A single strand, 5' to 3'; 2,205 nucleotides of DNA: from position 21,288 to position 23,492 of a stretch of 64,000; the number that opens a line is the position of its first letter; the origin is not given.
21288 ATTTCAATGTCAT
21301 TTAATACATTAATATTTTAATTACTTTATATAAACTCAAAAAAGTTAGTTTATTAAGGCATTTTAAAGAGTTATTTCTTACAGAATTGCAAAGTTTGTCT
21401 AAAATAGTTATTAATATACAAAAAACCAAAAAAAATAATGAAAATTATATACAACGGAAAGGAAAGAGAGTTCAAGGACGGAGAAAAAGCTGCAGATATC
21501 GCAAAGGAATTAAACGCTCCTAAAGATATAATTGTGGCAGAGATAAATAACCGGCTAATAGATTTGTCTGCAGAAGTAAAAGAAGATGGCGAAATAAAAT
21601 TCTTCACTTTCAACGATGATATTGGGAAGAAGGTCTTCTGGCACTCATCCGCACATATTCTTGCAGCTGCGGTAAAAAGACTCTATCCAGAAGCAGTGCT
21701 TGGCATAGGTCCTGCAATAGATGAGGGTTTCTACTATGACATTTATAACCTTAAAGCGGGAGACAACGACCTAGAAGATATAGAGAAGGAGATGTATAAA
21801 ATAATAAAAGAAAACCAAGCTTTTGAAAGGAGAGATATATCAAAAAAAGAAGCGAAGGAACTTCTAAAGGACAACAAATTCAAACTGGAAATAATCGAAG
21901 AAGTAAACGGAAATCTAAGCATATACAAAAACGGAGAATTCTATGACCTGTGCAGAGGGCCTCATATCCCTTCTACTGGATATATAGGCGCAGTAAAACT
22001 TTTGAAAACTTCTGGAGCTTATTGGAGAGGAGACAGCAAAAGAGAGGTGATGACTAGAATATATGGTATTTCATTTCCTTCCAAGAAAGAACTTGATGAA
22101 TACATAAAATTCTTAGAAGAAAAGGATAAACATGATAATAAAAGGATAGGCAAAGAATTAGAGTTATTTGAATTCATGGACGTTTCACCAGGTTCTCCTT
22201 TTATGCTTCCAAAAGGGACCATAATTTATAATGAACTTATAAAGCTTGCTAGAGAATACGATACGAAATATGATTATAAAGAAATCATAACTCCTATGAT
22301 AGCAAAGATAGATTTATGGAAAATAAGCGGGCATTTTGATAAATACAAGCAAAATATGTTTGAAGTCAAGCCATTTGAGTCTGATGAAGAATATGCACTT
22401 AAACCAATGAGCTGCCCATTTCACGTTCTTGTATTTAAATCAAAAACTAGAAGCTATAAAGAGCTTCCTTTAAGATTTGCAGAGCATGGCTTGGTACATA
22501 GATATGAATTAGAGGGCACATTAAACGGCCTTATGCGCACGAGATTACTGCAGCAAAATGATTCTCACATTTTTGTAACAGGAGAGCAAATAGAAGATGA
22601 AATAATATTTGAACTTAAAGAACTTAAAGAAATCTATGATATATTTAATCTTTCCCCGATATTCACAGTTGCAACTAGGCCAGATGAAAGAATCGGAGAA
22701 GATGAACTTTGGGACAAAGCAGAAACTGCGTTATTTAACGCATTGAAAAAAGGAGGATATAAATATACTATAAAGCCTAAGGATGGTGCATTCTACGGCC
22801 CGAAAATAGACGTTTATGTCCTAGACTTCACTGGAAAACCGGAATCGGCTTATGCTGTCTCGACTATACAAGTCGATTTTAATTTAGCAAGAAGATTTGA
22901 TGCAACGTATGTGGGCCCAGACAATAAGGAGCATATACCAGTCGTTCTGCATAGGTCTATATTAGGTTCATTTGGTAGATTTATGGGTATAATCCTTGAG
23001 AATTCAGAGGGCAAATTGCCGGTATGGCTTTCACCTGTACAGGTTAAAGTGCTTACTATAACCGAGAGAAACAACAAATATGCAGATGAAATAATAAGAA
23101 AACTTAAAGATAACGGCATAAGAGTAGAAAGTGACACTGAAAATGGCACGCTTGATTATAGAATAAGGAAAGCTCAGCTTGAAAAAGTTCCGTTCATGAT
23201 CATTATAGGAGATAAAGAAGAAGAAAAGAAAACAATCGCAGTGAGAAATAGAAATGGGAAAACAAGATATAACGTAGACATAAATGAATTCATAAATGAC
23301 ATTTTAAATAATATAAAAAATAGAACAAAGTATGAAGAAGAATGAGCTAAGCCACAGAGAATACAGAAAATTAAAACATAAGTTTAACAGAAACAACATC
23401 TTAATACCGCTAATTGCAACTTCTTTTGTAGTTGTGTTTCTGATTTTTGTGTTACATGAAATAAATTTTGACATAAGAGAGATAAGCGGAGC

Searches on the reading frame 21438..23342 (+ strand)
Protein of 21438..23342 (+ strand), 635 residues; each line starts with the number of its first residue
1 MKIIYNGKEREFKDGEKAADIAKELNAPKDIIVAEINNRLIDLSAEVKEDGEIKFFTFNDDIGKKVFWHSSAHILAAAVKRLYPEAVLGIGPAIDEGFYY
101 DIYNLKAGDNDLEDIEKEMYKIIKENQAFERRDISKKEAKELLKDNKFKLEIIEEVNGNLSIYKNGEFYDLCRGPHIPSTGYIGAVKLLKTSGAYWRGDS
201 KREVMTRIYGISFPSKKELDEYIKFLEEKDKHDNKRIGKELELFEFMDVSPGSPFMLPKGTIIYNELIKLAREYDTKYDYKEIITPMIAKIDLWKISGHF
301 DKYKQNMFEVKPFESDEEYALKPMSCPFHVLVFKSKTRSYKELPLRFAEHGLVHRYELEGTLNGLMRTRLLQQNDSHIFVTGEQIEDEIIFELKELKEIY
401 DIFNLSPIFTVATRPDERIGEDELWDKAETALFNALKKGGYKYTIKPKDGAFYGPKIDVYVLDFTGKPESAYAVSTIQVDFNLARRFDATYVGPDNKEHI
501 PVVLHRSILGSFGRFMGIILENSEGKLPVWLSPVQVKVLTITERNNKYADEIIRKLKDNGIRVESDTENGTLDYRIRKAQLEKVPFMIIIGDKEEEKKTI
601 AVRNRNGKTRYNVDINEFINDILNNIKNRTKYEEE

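Call 52: search_protein_families(library=pfam, proteins=[window:21438-23342:+], max_evalue=0.00001)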
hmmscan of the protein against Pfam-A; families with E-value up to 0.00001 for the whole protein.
window:21438-23342:+ (635 aa): 3 families
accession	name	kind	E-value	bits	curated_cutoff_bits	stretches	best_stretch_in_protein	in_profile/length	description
PF00587.30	tRNA-synt_2b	-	9.1e-35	120.8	29.3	1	314-522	6-178/179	tRNA synthetase class II core domain (G, H, P, S and T)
PF03129.25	HGTP_anticodon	-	2e-22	79.6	21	1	535-624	1-93/94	Anticodon binding domain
PF07973.19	tRNA_SAD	-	1.4e-15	57.4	24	1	161-209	2-44/44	Threonyl and Alanyl tRNA synthetase second additional domain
